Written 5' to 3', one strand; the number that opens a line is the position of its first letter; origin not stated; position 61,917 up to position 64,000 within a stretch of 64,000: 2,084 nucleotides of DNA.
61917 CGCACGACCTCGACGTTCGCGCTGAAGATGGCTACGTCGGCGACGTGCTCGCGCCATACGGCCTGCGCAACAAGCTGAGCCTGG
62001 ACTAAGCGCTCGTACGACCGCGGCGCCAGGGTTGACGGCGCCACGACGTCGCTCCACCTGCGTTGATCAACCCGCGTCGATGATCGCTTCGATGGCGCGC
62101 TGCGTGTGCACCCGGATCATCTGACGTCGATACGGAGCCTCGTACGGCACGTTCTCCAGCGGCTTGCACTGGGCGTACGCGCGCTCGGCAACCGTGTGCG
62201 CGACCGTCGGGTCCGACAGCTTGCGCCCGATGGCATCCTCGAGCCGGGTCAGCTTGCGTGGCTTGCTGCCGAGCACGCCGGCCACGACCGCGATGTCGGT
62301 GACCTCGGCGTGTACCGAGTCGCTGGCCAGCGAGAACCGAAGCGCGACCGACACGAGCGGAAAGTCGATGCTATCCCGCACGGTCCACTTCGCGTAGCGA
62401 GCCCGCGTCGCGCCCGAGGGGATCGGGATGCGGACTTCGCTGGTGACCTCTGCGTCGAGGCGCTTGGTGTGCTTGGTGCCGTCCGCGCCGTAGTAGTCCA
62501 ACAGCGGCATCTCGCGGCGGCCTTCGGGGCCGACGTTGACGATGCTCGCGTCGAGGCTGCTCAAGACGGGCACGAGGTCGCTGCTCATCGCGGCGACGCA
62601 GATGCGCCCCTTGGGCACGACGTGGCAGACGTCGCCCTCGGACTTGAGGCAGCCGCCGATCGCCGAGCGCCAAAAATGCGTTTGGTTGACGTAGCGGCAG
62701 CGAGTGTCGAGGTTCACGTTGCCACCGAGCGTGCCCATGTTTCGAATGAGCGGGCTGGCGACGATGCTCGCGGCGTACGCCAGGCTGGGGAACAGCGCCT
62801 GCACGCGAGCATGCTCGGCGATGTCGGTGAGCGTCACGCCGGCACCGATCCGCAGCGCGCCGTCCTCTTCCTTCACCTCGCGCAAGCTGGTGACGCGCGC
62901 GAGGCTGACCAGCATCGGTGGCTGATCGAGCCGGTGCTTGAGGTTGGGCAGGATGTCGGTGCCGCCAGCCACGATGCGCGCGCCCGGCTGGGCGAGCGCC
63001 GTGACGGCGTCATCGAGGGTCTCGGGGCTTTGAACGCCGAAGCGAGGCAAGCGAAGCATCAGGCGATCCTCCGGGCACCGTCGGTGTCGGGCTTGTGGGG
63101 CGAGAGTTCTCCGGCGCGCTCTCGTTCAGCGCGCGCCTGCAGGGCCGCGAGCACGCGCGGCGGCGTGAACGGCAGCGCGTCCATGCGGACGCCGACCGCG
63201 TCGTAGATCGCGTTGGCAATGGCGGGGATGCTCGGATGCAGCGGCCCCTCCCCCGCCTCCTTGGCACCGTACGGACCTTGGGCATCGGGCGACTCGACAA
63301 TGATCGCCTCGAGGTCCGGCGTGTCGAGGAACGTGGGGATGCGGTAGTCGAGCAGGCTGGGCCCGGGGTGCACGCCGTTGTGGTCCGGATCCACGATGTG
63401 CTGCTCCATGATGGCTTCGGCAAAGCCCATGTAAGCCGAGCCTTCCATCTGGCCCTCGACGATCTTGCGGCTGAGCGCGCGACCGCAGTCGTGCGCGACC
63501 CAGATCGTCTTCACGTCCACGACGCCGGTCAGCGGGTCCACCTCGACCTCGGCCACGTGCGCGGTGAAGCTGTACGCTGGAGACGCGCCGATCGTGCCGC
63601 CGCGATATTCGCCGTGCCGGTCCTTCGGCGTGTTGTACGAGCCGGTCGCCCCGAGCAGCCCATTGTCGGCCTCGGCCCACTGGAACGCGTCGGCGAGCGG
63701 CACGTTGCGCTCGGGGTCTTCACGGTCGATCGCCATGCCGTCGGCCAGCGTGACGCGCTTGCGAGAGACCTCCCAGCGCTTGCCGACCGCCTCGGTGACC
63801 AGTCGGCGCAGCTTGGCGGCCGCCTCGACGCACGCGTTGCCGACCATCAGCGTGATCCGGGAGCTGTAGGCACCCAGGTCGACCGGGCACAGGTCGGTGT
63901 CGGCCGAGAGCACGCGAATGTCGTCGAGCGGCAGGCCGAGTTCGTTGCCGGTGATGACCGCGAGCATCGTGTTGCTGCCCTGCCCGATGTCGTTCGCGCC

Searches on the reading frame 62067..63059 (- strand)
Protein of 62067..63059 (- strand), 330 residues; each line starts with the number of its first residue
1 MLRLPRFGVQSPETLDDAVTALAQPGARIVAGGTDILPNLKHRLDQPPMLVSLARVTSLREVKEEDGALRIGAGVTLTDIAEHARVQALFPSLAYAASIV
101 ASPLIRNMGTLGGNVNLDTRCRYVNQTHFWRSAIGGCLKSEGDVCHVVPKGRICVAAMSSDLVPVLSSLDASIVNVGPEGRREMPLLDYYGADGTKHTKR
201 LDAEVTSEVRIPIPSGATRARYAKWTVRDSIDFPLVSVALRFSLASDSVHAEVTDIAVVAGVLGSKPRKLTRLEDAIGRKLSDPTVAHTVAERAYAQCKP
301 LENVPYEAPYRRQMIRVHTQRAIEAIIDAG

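Call 44: search_protein_families(library=pfam, proteins=[window:62067-63059:-], max_evalue=0.0001)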
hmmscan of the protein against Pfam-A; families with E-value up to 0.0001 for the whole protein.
window:62067-63059:- (330 aa): 3 families
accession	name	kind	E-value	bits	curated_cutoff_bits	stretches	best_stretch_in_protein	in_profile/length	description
PF00941.27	FAD_binding_5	-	1.3e-41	142.6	27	1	6-213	2-169/170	FAD binding domain in molybdopterin dehydrogenase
PF03450.22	CO_deh_flav_C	-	9.2e-09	35.8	25.5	1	227-324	7-100/102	CO dehydrogenase flavoprotein C-terminal domain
PF01565.28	FAD_binding_4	-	5.9e-06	26.5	26.4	1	10-112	8-112/139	FAD binding domain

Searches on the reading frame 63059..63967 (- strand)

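Call 44: search_protein_families(library=pfam, proteins=[window:63059-63967:-], max_evalue=0.0001)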
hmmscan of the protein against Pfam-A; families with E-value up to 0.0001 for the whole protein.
window:63059-63967:- (302 aa): 1 family
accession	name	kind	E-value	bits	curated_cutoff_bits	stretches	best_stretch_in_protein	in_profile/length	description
PF20256.3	MoCoBD_2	-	8.3e-49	167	27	1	2-217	77-283/283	Molybdopterin cofactor-binding domain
